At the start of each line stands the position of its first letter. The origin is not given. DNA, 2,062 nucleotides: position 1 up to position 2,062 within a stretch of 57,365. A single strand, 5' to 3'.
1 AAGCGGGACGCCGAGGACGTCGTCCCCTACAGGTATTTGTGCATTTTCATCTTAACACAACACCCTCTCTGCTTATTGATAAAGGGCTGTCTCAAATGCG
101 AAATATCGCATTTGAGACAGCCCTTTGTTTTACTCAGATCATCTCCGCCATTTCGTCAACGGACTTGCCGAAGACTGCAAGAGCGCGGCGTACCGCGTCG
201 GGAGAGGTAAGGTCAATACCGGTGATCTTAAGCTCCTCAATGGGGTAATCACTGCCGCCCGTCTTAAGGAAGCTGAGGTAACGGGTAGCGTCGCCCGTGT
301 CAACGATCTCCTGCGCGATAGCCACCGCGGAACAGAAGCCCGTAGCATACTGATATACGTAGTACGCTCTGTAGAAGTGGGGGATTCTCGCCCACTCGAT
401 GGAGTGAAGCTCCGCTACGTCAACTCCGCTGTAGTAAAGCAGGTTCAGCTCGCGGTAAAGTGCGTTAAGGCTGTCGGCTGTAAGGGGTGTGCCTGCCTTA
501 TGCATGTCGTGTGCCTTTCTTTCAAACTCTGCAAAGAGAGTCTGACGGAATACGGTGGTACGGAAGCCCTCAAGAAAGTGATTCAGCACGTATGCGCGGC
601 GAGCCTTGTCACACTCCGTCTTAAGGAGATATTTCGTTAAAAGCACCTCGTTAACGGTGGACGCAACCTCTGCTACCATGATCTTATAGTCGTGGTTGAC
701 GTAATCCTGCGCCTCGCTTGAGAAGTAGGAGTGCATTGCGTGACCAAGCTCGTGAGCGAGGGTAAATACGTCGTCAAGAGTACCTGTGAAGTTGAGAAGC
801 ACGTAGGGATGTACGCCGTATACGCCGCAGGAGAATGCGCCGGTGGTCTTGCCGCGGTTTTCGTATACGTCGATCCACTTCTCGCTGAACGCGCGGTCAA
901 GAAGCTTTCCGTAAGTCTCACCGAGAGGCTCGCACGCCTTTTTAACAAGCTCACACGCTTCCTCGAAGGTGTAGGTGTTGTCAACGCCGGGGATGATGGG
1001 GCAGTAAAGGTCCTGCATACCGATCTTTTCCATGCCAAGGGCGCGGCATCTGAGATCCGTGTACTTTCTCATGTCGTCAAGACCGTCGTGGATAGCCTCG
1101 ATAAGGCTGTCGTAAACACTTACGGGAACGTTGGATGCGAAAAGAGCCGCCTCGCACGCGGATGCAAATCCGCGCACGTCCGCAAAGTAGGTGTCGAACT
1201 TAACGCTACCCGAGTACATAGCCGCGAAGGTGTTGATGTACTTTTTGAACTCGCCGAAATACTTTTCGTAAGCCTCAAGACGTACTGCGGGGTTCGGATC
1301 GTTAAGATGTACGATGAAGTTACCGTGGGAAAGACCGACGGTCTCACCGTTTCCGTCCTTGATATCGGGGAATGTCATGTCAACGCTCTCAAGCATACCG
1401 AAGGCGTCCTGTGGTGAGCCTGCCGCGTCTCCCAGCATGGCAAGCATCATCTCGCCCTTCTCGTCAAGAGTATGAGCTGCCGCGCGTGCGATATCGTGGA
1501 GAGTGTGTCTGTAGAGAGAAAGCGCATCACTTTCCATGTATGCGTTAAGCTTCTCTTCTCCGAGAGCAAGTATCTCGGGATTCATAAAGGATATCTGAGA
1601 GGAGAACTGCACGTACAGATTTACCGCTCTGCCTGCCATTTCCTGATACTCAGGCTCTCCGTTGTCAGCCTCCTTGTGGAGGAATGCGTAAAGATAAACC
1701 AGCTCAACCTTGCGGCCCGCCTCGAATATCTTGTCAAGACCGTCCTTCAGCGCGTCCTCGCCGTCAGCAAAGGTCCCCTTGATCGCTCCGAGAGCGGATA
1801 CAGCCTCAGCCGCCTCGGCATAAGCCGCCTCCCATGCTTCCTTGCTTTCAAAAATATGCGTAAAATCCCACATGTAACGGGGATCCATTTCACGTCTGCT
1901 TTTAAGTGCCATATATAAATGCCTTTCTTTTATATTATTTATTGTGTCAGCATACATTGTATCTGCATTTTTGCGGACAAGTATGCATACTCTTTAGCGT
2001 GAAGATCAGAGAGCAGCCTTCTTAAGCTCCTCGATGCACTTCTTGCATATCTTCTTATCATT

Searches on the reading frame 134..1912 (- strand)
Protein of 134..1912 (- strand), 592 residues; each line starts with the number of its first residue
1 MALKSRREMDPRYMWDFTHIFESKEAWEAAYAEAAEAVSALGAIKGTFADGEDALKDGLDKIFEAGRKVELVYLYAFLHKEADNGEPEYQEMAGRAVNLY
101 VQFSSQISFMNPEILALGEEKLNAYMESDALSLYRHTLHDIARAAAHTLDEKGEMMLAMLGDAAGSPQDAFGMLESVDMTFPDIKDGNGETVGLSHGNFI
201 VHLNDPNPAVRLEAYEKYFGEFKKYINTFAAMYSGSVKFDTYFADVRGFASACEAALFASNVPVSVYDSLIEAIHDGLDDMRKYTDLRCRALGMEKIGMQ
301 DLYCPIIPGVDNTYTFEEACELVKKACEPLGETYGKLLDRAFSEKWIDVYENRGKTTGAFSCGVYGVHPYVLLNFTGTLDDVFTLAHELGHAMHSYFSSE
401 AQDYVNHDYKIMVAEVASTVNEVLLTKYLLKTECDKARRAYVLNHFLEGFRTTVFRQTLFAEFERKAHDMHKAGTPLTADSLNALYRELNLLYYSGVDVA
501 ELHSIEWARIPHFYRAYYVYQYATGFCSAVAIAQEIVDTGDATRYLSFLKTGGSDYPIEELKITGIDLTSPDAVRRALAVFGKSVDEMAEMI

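Call 32: find_encoding_contigs(protein=window:134-1912:-, flank=10000, max_places=4)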
Protein window:134-1912:- (592 aa): 4 contigs read that carry it; 3 places shown.
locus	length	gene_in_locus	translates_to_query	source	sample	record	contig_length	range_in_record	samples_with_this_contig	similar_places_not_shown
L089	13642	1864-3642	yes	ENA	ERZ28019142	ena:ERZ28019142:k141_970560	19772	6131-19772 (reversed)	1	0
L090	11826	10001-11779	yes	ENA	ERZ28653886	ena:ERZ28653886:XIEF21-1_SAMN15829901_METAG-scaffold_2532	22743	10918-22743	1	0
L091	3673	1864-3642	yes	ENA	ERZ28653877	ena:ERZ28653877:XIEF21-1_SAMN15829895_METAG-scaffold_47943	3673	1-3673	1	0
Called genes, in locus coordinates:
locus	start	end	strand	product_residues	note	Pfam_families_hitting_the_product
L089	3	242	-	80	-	?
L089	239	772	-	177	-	PF07670:Gate (weak)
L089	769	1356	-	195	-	PF07670:Gate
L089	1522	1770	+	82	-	PF04014:MazE_antitoxin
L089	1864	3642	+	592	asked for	PF08439:Peptidase_M3_N, PF01432:Peptidase_M3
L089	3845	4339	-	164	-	-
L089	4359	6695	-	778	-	PF13439:Glyco_transf_4, PF13477:Glyco_trans_4_2, PF13579:Glyco_trans_4_4, PF00534:Glycos_transf_1, PF13692:Glyco_trans_1_4, PF04230:PS_pyruv_trans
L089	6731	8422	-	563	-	PF13208:TerB_N, PF15615:TerB_C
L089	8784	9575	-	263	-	-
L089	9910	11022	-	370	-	PF00005:ABC_tran, PF02463:SMC_N (weak), PF03215:Rad17 (faint), PF13304:AAA_21 (faint), PF17912:OB_MalK, PF03459:TOBE (weak)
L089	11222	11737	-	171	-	-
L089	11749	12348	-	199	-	PF00226:DnaJ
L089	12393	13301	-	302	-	PF18937:DUF5685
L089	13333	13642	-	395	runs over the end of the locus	PF00266:Aminotran_5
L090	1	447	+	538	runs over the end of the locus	PF07833:Cu_amine_oxidN1 (weak), PF02557:VanY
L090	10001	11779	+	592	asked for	PF08439:Peptidase_M3_N, PF01432:Peptidase_M3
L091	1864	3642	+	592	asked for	PF08439:Peptidase_M3_N, PF01432:Peptidase_M3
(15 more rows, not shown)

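Call 34: search_protein_families(library=padloc, proteins=[L089:6731-8422:-, L089:4359-6695:-, L089:3845-4339:-], max_evalue=0.01)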
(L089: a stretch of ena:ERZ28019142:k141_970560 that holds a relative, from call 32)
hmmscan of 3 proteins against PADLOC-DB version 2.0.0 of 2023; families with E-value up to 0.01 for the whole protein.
L089:6731-8422:- (563 aa): 1 family
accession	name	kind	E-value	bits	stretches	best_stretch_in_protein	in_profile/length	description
PDLC03958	SngA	-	2.4e-45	154.1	1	108-562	81-524/528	-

L089:4359-6695:- (778 aa): 0 families

L089:3845-4339:- (164 aa): 0 families
